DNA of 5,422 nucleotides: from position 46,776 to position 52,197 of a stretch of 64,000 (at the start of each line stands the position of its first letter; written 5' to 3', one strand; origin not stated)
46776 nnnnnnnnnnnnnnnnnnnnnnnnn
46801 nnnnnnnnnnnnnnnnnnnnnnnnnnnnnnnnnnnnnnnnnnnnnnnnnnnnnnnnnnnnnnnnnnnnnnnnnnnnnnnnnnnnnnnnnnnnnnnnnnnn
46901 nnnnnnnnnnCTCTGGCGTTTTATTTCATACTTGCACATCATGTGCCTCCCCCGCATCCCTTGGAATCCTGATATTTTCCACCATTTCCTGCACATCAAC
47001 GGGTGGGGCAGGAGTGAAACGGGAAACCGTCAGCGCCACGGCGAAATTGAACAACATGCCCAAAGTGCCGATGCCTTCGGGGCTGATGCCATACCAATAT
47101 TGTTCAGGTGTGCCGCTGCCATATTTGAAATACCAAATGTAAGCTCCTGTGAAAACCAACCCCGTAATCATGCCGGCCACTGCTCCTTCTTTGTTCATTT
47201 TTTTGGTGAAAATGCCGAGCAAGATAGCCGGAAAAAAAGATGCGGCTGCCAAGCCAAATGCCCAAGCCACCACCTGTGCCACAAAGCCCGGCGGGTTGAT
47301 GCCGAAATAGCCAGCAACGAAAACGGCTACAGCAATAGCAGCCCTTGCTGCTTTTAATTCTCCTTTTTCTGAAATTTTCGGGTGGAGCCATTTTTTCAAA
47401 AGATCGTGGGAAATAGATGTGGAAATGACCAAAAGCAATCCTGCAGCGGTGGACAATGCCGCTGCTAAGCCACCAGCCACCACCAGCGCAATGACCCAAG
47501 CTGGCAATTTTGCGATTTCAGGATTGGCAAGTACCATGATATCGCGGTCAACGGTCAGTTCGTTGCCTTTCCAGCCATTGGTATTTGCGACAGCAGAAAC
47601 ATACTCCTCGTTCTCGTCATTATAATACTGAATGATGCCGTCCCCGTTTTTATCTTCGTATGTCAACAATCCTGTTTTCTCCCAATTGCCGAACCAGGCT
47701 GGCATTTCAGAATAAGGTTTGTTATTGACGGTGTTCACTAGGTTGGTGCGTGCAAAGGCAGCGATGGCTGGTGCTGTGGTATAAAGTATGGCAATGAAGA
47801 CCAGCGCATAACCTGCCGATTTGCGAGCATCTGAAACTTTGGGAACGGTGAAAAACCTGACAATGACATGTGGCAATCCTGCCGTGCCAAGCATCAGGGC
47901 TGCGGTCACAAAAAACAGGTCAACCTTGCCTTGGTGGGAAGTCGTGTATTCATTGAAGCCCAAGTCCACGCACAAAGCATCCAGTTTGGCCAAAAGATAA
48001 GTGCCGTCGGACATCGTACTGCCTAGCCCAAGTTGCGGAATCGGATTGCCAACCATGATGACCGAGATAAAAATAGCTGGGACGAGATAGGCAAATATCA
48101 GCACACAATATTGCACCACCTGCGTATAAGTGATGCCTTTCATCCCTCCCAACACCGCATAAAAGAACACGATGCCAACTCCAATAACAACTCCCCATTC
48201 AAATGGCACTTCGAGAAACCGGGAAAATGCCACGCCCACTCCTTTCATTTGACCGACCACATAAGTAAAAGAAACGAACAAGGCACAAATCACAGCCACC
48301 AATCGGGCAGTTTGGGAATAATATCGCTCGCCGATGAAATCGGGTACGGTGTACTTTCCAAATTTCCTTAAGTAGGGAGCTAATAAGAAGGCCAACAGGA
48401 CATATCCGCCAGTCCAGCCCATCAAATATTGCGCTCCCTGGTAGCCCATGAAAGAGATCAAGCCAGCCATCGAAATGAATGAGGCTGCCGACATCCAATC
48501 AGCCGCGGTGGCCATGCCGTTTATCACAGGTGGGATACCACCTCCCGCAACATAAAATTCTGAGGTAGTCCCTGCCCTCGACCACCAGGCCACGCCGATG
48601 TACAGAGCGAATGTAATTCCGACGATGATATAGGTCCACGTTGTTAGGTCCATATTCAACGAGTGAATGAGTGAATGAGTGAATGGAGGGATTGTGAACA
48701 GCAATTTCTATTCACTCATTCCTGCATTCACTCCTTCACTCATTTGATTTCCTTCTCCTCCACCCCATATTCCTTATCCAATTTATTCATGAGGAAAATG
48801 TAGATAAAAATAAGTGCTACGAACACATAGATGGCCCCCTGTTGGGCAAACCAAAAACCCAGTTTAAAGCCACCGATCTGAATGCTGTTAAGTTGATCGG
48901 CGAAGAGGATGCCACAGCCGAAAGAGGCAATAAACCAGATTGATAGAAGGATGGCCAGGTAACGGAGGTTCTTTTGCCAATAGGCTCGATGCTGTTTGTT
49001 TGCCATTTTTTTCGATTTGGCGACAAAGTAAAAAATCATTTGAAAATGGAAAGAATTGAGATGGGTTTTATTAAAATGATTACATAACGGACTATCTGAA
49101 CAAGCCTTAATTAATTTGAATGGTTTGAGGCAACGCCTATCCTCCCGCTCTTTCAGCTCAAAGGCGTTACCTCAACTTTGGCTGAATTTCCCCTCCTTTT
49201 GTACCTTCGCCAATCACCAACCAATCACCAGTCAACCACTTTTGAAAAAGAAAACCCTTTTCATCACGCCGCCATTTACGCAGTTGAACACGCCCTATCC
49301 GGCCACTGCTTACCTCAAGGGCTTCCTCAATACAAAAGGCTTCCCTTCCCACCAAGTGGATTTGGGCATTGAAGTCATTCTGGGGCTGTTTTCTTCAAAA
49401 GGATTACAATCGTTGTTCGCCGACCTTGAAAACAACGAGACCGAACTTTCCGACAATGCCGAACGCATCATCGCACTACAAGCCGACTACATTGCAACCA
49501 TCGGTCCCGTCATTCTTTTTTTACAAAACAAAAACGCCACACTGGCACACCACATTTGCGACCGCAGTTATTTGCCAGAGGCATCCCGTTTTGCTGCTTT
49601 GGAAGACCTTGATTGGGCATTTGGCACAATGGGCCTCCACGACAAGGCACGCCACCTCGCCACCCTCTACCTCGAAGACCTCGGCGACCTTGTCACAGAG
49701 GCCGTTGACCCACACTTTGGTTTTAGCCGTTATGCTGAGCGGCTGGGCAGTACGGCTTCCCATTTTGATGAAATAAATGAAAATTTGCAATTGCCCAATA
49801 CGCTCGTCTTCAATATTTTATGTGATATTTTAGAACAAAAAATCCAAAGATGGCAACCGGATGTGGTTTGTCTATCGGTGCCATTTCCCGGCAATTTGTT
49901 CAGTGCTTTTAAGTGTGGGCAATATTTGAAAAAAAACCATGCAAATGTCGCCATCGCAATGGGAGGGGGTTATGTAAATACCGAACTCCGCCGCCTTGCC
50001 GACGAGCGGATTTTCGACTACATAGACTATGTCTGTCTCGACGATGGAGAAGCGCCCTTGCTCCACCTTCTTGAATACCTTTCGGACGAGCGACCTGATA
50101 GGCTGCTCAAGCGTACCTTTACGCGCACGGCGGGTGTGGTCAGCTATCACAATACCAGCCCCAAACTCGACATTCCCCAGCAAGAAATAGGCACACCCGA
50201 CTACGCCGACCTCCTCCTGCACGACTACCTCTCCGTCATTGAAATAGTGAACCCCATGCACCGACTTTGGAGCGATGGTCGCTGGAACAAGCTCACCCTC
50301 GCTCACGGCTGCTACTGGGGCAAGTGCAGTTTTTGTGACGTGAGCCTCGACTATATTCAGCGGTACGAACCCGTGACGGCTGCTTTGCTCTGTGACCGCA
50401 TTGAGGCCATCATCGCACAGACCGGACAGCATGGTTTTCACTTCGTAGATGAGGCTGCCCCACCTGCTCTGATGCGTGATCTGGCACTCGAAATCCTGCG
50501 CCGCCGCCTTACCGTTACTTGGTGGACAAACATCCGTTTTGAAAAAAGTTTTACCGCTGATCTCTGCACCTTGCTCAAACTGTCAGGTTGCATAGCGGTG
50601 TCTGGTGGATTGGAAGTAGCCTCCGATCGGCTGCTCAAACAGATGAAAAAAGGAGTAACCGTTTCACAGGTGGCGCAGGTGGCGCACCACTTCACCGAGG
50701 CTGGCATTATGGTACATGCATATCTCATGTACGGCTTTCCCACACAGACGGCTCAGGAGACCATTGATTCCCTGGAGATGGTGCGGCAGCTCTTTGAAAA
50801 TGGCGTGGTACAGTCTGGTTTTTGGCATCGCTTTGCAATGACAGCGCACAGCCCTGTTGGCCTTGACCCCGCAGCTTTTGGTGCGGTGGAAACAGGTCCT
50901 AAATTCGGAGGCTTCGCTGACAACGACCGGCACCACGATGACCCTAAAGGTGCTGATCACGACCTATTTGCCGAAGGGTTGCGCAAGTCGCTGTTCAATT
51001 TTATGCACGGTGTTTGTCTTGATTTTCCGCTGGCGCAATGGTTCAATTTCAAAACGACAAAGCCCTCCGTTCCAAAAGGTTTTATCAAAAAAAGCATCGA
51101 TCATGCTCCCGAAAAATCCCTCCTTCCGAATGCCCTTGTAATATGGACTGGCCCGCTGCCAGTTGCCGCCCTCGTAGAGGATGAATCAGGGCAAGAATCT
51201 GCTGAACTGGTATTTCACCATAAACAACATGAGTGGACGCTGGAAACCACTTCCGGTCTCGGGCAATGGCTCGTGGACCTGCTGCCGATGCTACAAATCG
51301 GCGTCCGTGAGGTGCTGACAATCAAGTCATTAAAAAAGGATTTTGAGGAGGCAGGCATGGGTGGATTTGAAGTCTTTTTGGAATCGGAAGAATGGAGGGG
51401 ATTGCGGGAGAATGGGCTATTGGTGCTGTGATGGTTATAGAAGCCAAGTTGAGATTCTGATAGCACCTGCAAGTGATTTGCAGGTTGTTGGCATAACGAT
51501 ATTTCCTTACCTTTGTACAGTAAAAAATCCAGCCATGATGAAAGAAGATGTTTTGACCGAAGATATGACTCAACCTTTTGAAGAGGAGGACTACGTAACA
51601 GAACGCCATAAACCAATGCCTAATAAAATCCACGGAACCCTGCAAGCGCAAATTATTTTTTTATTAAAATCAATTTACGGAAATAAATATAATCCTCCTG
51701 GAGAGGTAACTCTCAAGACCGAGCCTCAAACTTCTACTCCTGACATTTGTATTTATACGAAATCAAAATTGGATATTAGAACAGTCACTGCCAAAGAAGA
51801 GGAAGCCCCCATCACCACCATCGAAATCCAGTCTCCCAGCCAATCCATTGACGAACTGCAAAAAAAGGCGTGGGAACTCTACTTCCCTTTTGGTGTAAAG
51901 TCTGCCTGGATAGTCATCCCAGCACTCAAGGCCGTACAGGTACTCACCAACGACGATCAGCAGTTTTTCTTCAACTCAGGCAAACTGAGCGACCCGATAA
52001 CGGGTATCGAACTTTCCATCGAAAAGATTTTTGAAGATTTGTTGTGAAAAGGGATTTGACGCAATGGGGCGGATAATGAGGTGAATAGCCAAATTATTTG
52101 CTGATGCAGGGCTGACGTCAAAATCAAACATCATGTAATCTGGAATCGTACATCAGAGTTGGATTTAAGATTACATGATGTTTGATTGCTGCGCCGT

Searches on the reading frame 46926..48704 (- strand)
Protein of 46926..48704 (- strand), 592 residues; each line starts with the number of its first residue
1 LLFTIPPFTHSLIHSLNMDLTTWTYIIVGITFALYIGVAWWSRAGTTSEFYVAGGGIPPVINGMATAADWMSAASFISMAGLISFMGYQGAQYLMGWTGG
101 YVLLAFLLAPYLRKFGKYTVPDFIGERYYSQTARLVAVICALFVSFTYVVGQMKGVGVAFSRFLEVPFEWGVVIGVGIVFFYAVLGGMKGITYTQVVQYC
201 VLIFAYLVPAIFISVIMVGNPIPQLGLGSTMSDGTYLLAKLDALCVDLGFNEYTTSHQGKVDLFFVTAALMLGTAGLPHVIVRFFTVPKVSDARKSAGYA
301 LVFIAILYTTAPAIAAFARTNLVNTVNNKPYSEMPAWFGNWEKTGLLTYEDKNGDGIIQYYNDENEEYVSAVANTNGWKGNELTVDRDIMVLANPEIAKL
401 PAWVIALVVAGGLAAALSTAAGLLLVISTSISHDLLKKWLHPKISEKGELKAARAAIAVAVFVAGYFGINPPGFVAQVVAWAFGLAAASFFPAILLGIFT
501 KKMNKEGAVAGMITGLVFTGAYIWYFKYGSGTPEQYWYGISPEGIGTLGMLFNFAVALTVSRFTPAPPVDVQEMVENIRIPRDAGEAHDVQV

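Call 87: search_protein_families(library=pfam, proteins=[window:46926-48704:-], max_evalue=0.001)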
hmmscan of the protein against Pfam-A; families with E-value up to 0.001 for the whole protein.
window:46926-48704:- (592 aa): 1 family
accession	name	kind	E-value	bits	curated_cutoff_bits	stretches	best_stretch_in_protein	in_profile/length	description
PF00474.23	SSF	-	8e-55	186.8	22.8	2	50-319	1-260/406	Sodium:solute symporter family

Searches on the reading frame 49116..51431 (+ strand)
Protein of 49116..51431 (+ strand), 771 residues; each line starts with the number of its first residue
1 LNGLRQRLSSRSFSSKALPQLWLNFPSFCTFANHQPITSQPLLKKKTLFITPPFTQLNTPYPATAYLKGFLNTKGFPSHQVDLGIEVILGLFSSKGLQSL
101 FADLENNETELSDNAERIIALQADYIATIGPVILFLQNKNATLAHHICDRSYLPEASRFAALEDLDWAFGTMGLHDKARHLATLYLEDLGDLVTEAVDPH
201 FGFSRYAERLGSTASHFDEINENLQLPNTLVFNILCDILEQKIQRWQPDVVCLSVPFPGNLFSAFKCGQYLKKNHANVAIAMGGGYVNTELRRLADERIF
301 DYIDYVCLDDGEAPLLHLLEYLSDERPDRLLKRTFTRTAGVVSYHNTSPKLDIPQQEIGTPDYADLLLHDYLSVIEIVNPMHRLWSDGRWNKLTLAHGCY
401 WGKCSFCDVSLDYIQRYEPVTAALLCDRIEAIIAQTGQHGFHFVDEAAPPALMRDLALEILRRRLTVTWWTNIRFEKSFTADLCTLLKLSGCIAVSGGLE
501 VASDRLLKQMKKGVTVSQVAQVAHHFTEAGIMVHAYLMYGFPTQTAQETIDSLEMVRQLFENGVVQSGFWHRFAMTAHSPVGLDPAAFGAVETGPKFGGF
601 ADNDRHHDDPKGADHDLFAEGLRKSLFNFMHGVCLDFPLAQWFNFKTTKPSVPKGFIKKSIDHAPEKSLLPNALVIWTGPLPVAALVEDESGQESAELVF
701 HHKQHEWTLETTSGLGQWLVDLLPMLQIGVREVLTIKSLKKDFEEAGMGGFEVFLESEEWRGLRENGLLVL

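Call 87: search_protein_families(library=pfam, proteins=[window:49116-51431:+], max_evalue=0.001)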
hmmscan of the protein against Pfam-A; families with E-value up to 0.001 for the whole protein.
window:49116-51431:+ (771 aa): 2 families
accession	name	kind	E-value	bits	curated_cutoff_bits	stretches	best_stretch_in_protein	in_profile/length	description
PF04055.27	Radical_SAM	-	4.3e-10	40.4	29.5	1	396-555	4-165/166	Radical SAM superfamily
PF02310.24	B12-binding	-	3.4e-08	33.8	32.1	1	237-318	41-120/121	B12 binding domain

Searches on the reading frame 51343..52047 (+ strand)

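Call 87: search_protein_families(library=pfam, proteins=[window:51343-52047:+], max_evalue=0.001)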
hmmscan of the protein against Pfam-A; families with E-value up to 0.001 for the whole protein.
window:51343-52047:+ (234 aa): 1 family
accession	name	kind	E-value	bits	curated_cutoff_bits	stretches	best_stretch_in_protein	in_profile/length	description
PF05685.18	Uma2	-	2.4e-11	43.9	27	1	90-208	26-150/172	Putative restriction endonuclease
